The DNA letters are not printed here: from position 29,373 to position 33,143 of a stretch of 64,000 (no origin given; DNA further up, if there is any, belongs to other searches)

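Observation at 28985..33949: CNB – [zinc-ribbon cyclase–STAND NTPase–TPR] – CNB – DUF427 module abutting an IS graveyard: candidate uncharacterised cyclic-nucleotide signalling or defence system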

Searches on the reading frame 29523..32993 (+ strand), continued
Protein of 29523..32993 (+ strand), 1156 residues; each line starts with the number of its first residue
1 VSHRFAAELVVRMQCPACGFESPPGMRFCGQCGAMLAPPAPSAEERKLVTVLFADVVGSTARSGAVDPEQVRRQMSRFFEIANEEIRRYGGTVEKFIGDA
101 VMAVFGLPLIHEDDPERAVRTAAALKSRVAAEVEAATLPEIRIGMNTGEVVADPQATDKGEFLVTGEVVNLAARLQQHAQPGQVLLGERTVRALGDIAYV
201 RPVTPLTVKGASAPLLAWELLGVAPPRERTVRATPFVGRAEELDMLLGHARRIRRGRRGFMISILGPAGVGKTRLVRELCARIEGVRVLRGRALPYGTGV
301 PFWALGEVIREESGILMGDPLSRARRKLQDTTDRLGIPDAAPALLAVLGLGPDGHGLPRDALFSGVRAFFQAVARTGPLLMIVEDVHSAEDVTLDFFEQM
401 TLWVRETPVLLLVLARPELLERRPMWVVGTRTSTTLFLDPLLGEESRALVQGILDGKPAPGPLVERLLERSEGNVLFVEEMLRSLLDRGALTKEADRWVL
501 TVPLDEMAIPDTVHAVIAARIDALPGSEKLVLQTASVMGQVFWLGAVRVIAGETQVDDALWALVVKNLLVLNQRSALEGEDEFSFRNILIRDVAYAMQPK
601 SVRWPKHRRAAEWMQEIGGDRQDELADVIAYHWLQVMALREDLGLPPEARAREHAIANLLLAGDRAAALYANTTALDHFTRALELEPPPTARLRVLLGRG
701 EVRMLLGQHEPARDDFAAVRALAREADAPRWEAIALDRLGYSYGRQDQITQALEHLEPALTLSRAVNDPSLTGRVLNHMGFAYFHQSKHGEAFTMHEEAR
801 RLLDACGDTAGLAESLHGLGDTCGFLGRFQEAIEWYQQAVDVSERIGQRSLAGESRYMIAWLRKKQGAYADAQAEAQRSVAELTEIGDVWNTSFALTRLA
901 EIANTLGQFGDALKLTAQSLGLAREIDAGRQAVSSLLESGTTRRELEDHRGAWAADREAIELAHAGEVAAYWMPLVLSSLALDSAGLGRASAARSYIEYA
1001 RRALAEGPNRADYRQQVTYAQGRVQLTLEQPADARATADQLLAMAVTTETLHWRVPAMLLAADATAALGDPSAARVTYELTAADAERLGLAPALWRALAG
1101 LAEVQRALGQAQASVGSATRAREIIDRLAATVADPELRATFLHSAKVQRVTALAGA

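Call 26: find_encoding_contigs(protein=P0058, flank=6000, max_places=2)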
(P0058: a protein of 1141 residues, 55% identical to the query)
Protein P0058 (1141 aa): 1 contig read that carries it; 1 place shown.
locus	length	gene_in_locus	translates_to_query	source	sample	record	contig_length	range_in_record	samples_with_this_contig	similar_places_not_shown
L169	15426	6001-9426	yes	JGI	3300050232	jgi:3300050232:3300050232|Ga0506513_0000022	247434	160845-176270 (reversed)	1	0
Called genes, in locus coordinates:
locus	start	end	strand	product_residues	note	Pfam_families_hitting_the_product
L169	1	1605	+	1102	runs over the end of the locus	PF17757:UvrB_inter, PF02559:CarD_TRCF_RID, PF04851:ResIII, PF00270:DEAD, PF22590:Cas3-like_C_2 (faint), PF00271:Helicase_C, PF03461:TRCF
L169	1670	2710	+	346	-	PF13623:SurA_N_2, PF13624:SurA_N_3, PF09312:SurA_N, PF13145:Rotamase_2, PF13616:Rotamase_3, PF00639:Rotamase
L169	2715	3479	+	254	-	PF01503:PRA-PH (faint), PF03819:MazG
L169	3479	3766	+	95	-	PF01479:S4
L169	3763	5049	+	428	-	PF03952:Enolase_N, PF00113:Enolase_C, PF13378:MR_MLE_C (weak)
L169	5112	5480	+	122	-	PF04977:DivIC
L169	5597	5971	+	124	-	PF00575:S1, PF23459:S1_RRP5 (weak)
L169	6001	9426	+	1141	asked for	PF00211:Guanylate_cyc, PF13191:AAA_16, PF13401:AAA_22 (faint), PF00515:TPR_1 (faint), PF07719:TPR_2 (faint), PF13424:TPR_12, PF17874:TPR_MalT (weak), PF13424:TPR_12 (weak)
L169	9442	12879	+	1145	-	PF00211:Guanylate_cyc, PF13240:Zn_Ribbon_1 (weak), PF24463:DUF7577 (weak), PF13374:TPR_10 (faint), PF13191:AAA_16, PF00515:TPR_1 (faint), PF07719:TPR_2 (faint), PF13424:TPR_12, +1 more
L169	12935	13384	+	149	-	PF00027:cNMP_binding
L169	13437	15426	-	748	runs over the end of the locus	PF01315:Ald_Xan_dh_C, PF02738:MoCoBD_1, PF20256:MoCoBD_2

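Call 35: search_protein_families(library=pfam, proteins=[P0092, L162:11513-11893:+, L167:5401-5850:+, L163:3727-4563:-], max_evalue=0.01)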
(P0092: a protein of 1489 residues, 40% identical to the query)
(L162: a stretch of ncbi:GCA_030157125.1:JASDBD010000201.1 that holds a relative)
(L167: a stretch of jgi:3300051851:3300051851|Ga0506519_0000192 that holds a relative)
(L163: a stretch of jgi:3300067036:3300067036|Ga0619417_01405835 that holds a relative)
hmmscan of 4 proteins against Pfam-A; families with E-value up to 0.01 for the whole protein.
P0092 (1489 aa): 9 families
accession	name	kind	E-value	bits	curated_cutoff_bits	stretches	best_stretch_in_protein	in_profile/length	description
PF13191.12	AAA_16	-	1.9e-21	77.7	32.6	1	245-435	2-167/167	AAA ATPase domain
PF00027.35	cNMP_binding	-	1.7e-20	73.2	27.5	1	1183-1268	2-88/89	Cyclic nucleotide-binding domain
PF00211.25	Guanylate_cyc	-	1.8e-19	70.5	21.9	1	47-216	4-172/183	Adenylate and Guanylate cyclase catalytic domain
PF13424.12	TPR_12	-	1e-13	51.7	30.1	2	745-815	3-75/77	Tetratricopeptide repeat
PF13176.12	TPR_7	-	3.9e-07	30.1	27.9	0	949-977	4-32/36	Tetratricopeptide repeat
PF13240.11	Zn_Ribbon_1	-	3.7e-05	23.8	25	1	18-39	2-23/23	zinc-ribbon domain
PF12773.13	DZR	-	9.3e-05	23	27.3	1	18-40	1-23/45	Double zinc ribbon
PF13248.11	Zn_ribbon_3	-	0.0012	18.6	27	1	16-39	3-26/26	zinc-ribbon domain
PF00515.34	TPR_1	-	0.0067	16.6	27.8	1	710-733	6-29/34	Tetratricopeptide repeat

L162:11513-11893:+ (127 aa): 1 family
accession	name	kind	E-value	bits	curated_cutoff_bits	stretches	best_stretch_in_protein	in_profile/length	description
PF00696.33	AA_kinase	-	0.00059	20.1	24.9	1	13-78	2-60/234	Amino acid kinase family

L167:5401-5850:+ (149 aa): 0 families

L163:3727-4563:- (278 aa): 4 families
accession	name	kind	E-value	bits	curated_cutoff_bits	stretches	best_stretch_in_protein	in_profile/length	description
PF12706.13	Lactamase_B_2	-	1.4e-17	64.4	27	1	34-244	3-199/200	Beta-lactamase superfamily domain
PF00753.33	Lactamase_B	-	9.8e-10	39.1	22.7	1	27-244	11-196/196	Metallo-beta-lactamase superfamily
PF23023.1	Anti-Pycsar_Apyc1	-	0.0019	18.2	50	1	1-70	1-68/250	Anti-Pycsar protein Apyc1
PF13691.12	Lactamase_B_4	-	0.0028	17.7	27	1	27-67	17-58/63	tRNase Z endonuclease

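Call 46: find_encoding_contigs(protein=P0049, flank=6000, max_places=1)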
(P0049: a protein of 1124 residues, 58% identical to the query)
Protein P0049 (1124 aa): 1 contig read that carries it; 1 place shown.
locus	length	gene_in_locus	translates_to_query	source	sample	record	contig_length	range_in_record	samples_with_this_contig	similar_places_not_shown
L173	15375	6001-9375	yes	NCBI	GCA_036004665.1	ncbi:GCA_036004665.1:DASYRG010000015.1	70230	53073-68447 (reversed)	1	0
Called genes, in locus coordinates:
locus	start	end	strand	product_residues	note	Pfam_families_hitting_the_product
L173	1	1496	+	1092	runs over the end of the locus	PF17757:UvrB_inter, PF02559:CarD_TRCF_RID, PF00270:DEAD, PF04851:ResIII, PF00271:Helicase_C, PF22590:Cas3-like_C_2 (weak), PF03461:TRCF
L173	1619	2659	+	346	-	PF13623:SurA_N_2, PF13624:SurA_N_3, PF09312:SurA_N, PF13145:Rotamase_2, PF13616:Rotamase_3, PF00639:Rotamase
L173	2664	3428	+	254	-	PF01503:PRA-PH (faint), PF03819:MazG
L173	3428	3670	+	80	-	PF01479:S4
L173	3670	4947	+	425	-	PF03952:Enolase_N, PF00113:Enolase_C, PF13378:MR_MLE_C (weak)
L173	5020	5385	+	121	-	PF04977:DivIC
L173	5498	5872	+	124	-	PF00575:S1, PF23459:S1_RRP5 (weak), PF24685:OB_RRP5_4th (faint)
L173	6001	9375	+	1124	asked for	PF00211:Guanylate_cyc, PF13191:AAA_16, PF00515:TPR_1 (faint), PF07719:TPR_2 (faint), PF13176:TPR_7 (faint), PF13181:TPR_8 (faint), PF13424:TPR_12, PF17874:TPR_MalT (weak), +1 more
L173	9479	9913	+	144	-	PF00027:cNMP_binding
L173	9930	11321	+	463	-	PF00282:Pyridoxal_deC, PF00266:Aminotran_5 (weak), PF01212:Beta_elim_lyase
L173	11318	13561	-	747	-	PF01315:Ald_Xan_dh_C, PF02738:MoCoBD_1, PF20256:MoCoBD_2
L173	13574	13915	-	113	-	-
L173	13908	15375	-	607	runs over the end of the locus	PF00664:ABC_membrane, PF00005:ABC_tran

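Call 61: search_solved_structures(query=A1, max_evalue=0.001)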
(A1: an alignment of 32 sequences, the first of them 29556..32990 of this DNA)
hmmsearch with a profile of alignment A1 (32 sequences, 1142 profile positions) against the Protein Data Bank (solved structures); distinct sequences matched with E-value up to 0.001: 114 (the best 60 are shown).
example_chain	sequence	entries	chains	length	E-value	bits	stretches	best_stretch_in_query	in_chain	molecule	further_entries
3r5g_A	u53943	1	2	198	2.4e-28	101.6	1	32-210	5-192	CyaB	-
2w01_A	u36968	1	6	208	3.2e-27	97.9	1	29-215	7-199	ADENYLATE CYCLASE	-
6fht_A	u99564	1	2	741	1.6e-26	95.6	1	32-215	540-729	Bacteriophytochrome,Adenylate cyclase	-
5a7d_B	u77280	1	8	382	6e-25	90.3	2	736-915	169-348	PINS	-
4a1s_A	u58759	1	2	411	1.5e-23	85.7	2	736-912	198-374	PARTNER OF INSCUTEABLE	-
9qhb_A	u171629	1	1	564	3.5e-23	84.5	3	663-947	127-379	Engineered tetratricopeptide repeat protein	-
5a6c_A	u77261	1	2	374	2.1e-21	78.6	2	734-922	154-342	G-PROTEIN-SIGNALING MODULATOR 2, AFADIN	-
1wc0_A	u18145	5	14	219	3.4e-21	77.9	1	31-206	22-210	ADENYLATE CYCLASE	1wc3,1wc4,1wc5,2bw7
1wc1_A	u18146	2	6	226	5.8e-21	77.1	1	33-206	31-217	ADENYLATE CYCLASE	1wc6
3sf4_A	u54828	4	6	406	3.2e-20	74.7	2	734-925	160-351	G-protein-signaling modulator 2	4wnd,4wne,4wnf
6hc2_A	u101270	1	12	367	3.5e-20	74.6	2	734-917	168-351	G-protein-signaling modulator 2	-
4wng_A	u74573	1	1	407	4.1e-20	74.3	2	734-925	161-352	G-protein-signaling modulator 2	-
6aoa_A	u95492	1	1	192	1.4e-19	72.6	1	31-208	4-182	Bacterio-rhodopsin/guanylyl cyclase 1 fusion protein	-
6ao9_A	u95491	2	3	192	2.4e-19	71.8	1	31-208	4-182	Bacterio-rhodopsin/guanylyl cyclase 1 fusion protein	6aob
6sir_A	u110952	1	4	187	3.8e-19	71.1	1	28-206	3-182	Nucleotide cyclase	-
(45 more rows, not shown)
